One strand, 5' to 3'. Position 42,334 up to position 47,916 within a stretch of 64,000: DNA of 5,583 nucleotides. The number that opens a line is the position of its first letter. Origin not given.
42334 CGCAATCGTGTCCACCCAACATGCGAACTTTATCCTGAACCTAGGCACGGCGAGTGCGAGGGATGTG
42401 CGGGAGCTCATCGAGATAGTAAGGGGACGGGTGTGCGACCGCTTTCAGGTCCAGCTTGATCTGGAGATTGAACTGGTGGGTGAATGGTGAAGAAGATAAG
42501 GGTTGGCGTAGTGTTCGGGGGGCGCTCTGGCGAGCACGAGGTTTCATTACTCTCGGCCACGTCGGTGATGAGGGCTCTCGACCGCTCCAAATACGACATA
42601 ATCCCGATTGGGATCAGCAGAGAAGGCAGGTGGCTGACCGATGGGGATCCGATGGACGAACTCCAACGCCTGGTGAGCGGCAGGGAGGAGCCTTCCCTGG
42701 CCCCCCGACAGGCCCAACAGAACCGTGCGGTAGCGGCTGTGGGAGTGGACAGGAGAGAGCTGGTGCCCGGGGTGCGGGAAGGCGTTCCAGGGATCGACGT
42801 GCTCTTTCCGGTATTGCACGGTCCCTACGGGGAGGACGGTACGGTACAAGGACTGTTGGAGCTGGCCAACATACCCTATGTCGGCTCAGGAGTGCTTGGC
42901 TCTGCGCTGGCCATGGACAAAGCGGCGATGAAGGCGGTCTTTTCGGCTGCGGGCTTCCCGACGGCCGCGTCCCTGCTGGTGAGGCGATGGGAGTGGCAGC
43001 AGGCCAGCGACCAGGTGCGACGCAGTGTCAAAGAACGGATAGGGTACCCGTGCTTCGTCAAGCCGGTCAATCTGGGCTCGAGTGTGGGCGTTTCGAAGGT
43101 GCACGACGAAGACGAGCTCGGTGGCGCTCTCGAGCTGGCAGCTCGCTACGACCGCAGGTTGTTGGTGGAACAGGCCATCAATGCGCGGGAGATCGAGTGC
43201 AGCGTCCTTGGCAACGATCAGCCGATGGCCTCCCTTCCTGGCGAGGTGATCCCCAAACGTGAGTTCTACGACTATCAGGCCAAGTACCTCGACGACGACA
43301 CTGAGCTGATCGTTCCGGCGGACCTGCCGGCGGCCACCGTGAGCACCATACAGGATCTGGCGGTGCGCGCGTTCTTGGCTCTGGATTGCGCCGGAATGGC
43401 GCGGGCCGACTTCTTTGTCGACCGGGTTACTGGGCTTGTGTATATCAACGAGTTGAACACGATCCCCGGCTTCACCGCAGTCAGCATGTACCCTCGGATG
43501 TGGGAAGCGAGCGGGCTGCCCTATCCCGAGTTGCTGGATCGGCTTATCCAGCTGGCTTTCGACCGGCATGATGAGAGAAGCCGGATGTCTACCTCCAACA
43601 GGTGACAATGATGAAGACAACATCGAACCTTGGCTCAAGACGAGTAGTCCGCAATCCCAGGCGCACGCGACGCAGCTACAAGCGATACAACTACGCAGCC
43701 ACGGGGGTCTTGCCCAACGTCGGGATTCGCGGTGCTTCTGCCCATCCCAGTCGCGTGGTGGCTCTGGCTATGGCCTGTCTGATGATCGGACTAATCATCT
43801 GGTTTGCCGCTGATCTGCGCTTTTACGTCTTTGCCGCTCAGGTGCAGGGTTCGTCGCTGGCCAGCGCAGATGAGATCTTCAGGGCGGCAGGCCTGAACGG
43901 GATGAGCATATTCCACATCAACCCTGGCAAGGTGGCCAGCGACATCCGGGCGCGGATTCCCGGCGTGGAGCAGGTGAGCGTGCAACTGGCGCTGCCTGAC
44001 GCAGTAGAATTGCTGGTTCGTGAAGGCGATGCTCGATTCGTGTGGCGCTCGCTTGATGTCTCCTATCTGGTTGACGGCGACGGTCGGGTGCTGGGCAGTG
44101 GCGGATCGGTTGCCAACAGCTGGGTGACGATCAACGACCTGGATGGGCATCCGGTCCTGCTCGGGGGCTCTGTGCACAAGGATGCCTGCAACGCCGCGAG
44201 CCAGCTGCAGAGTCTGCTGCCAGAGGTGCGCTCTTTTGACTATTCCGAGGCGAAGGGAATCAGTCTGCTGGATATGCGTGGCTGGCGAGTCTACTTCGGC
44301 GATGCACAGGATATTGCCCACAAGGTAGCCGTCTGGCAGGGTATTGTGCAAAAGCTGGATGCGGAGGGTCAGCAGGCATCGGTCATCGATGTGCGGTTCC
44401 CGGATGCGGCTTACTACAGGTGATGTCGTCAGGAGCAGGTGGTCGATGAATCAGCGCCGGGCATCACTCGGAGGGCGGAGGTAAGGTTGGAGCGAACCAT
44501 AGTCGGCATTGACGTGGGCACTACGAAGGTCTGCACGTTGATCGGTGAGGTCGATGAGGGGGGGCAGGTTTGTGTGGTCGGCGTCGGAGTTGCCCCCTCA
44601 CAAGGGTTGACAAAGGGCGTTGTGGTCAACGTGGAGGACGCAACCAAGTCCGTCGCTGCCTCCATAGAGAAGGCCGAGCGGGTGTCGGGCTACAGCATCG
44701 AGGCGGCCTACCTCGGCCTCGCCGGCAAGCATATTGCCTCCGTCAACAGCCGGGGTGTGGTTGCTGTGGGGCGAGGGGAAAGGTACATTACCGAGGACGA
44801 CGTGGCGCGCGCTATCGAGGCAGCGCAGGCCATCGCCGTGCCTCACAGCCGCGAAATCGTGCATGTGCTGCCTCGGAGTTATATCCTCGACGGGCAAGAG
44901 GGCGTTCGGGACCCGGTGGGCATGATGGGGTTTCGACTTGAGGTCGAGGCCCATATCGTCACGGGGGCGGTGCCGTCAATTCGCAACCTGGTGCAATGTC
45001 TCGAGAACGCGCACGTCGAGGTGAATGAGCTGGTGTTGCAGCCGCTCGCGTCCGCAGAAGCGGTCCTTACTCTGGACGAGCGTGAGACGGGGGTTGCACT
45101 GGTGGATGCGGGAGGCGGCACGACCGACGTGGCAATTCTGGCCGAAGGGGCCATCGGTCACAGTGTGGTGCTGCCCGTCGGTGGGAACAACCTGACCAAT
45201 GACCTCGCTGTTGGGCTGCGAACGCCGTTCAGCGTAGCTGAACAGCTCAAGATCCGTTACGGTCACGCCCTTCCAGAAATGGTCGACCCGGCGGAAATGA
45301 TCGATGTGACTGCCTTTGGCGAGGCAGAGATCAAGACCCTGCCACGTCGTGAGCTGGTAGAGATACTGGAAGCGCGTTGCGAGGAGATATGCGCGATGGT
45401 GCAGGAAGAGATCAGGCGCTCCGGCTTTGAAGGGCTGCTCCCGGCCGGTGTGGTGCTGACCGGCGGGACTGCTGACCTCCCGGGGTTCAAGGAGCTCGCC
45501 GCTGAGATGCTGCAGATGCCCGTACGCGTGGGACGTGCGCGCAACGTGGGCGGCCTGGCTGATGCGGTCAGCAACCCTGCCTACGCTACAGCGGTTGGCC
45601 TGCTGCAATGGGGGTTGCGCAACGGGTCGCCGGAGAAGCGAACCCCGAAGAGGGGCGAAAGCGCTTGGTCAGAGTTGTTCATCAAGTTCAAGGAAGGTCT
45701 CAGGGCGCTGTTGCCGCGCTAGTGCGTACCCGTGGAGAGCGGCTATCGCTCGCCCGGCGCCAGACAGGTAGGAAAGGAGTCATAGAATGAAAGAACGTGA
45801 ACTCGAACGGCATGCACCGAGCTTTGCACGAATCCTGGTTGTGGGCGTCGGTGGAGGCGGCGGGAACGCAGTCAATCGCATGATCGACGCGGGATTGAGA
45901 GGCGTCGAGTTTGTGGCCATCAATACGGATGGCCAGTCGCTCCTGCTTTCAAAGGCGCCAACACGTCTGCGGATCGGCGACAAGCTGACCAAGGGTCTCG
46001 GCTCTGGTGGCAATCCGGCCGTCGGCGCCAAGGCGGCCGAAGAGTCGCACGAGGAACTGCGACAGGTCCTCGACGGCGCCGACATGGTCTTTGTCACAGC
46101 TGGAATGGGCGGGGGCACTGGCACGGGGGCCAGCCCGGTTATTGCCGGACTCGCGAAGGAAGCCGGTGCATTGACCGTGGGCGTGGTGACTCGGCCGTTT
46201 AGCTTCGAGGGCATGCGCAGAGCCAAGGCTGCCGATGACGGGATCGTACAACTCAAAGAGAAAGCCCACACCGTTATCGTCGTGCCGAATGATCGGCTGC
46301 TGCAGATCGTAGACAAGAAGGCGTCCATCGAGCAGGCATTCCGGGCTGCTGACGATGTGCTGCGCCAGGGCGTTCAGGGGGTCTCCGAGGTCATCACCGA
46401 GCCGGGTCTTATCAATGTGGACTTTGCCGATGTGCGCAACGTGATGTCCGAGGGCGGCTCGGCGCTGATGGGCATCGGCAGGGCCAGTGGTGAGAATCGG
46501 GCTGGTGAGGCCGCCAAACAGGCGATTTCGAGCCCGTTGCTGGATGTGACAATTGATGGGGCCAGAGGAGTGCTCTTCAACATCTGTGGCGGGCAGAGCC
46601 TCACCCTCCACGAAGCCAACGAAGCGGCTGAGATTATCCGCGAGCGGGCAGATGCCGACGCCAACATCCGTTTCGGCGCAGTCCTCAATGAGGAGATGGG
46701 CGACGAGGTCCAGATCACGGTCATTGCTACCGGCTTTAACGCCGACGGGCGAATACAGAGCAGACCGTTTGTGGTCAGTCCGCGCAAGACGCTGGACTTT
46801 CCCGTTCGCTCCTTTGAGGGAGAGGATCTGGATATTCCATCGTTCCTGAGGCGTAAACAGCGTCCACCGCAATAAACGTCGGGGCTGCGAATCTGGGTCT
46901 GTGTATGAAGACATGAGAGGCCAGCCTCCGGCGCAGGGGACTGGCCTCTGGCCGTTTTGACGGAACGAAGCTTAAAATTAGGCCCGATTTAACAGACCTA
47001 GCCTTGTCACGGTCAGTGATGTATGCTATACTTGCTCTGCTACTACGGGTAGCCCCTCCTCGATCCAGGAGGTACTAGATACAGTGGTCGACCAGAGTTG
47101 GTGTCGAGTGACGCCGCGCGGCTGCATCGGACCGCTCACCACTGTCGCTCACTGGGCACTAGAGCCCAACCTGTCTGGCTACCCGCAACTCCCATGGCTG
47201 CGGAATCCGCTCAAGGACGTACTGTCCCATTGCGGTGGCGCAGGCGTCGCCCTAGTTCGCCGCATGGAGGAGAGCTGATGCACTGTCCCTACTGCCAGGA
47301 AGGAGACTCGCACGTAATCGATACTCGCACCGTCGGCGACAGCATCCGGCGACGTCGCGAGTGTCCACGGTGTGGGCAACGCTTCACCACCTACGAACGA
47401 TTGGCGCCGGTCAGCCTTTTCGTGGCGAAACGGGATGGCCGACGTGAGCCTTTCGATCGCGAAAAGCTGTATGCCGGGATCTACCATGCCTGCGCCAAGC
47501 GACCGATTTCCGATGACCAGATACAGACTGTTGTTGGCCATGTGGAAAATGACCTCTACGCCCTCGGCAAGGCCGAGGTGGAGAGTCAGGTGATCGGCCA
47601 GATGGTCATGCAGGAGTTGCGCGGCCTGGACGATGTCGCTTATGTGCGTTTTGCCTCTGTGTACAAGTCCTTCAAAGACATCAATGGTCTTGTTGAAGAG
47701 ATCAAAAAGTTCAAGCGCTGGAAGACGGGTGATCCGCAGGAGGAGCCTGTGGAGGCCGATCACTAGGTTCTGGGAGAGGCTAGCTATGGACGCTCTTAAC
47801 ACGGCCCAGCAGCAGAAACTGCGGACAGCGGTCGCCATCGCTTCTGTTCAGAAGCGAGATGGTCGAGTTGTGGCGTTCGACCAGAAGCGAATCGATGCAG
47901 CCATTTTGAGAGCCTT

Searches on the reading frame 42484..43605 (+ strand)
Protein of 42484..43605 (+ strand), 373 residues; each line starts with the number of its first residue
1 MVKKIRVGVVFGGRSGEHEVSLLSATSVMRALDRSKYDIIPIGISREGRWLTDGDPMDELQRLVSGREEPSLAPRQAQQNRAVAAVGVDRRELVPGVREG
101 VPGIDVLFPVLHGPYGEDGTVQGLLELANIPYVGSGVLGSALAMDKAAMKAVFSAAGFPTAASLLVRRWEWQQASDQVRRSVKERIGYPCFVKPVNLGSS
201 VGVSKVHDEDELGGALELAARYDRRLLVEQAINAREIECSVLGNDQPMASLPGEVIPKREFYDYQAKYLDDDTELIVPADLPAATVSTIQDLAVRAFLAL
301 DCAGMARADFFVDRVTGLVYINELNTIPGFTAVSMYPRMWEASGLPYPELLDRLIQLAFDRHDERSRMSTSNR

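Call 54: search_protein_families(library=pfam, proteins=[window:42484-43605:+], max_evalue=0.00001)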
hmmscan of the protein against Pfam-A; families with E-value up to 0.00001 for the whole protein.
window:42484-43605:+ (373 aa): 4 families
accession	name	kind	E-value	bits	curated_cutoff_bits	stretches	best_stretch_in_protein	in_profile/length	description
PF07478.18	Dala_Dala_lig_C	-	1.4e-73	247.2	24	1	153-356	2-204/204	D-ala D-ala ligase C-terminus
PF01820.27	Dala_Dala_lig_N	-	1.9e-36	125.7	34.6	1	6-135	1-121/121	D-ala D-ala ligase N-terminus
PF02222.28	ATP-grasp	-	2.8e-10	40.6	27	1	166-324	10-159/179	ATP-grasp domain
PF02786.22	CPSase_L_D2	-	4.2e-06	26.9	19.8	0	145-326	1-178/211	Carbamoyl-phosphate synthase L chain, ATP binding domain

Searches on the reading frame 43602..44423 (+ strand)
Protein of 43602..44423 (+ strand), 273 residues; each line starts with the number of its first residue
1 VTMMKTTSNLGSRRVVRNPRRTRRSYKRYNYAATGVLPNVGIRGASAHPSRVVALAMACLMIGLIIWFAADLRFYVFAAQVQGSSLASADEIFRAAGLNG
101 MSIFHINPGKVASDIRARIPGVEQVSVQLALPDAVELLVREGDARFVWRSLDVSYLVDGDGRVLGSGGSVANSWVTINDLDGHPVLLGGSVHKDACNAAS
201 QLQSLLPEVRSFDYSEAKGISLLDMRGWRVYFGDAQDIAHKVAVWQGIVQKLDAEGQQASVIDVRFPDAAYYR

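Call 54: search_protein_families(library=pfam, proteins=[window:43602-44423:+], max_evalue=0.00001)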
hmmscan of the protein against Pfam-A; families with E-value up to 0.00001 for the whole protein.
window:43602-44423:+ (273 aa): 2 families
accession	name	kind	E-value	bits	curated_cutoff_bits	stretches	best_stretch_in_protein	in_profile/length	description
PF08478.15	POTRA_1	-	3.2e-06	27.8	23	1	81-141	8-68/69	POTRA domain, FtsQ-type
PF03799.20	FtsQ_DivIB_C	-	4.9e-06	27.8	21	1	148-265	3-114/114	Cell division protein FtsQ/DivIB, C-terminal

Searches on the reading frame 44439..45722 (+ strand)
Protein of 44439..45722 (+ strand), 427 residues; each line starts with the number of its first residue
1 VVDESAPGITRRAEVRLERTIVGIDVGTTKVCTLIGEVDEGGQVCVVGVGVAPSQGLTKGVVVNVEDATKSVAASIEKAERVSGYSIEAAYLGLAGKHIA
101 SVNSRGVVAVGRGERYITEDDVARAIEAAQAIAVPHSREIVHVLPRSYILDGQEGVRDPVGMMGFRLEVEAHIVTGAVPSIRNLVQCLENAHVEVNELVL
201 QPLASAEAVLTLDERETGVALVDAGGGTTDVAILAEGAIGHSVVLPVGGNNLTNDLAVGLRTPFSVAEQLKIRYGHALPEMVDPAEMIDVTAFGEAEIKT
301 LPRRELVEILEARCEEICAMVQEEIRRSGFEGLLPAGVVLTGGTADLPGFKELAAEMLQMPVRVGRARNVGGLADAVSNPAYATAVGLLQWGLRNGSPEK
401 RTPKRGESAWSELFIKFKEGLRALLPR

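Call 54: search_protein_families(library=pfam, proteins=[window:44439-45722:+], max_evalue=0.00001)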
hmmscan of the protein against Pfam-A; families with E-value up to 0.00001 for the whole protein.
window:44439-45722:+ (427 aa): 3 families
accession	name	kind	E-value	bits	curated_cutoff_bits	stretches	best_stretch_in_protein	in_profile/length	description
PF14450.12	FtsA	-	3.2e-45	154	31.8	2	220-387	1-127/127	Cell division protein FtsA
PF02491.25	SHS2_FTSA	-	1.7e-30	105.7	25.4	1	96-175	1-79/79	SHS2 domain inserted in FTSA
PF06723.19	MreB_Mbl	-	1.4e-13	50.9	27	1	215-365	143-304/327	MreB/Mbl protein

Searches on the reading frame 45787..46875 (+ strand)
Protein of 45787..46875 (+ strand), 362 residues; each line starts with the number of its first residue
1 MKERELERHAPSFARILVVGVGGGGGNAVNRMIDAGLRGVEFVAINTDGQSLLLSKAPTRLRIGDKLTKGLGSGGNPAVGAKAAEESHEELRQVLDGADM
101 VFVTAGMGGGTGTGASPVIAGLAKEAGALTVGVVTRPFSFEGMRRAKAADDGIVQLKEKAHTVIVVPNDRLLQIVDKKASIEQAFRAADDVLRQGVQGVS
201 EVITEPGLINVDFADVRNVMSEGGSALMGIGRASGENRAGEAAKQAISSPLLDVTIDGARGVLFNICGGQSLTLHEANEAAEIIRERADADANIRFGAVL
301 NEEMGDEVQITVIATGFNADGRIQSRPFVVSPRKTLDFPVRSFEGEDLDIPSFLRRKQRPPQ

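Call 54: search_protein_families(library=pfam, proteins=[window:45787-46875:+], max_evalue=0.00001)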
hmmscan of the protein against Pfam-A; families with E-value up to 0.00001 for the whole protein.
window:45787-46875:+ (362 aa): 2 families
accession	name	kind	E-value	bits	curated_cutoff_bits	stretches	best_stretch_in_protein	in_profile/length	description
PF00091.31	Tubulin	-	1.3e-48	166.2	33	1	15-176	1-190/190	Tubulin/FtsZ family, GTPase domain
PF12327.13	FtsZ_C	-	1.9e-36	124.6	27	1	224-317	1-94/95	FtsZ family, C-terminal domain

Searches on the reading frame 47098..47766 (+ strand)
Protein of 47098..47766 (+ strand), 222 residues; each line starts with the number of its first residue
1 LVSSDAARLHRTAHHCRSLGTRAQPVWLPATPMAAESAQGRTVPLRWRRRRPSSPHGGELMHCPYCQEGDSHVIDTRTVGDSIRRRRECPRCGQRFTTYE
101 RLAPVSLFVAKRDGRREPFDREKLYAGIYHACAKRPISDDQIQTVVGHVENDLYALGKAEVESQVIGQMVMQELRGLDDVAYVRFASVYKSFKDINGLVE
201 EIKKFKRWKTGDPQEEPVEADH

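Call 3: search_protein_families(library=pfam, proteins=[window:47098-47766:+])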
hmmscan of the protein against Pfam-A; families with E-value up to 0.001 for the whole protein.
window:47098-47766:+ (222 aa): 2 families
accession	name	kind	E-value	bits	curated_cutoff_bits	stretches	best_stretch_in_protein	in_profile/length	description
PF03477.21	ATP-cone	-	3.9e-23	82.2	25.8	1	108-194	2-87/88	ATP cone domain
PF22811.2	Zn_ribbon_NrdR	-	1.7e-18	66.7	27.2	1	61-100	1-42/42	Transcriptional repressor NrdR-like, N-terminal domain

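Call 4: search_protein_families(library=ncbifam, proteins=[window:47098-47766:+])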
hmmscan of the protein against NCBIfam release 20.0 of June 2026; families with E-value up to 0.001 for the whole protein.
window:47098-47766:+ (222 aa): 2 families
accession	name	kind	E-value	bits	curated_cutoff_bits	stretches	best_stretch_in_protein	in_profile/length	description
TIGR00244.1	TIGR00244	equivalog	3.9e-56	189.2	124.65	1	61-204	1-146/147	transcriptional regulator NrdR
NF006732.0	PRK09263.1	equivalog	0.00043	18.8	657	1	108-195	4-90/712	anaerobic ribonucleoside-triphosphate reductase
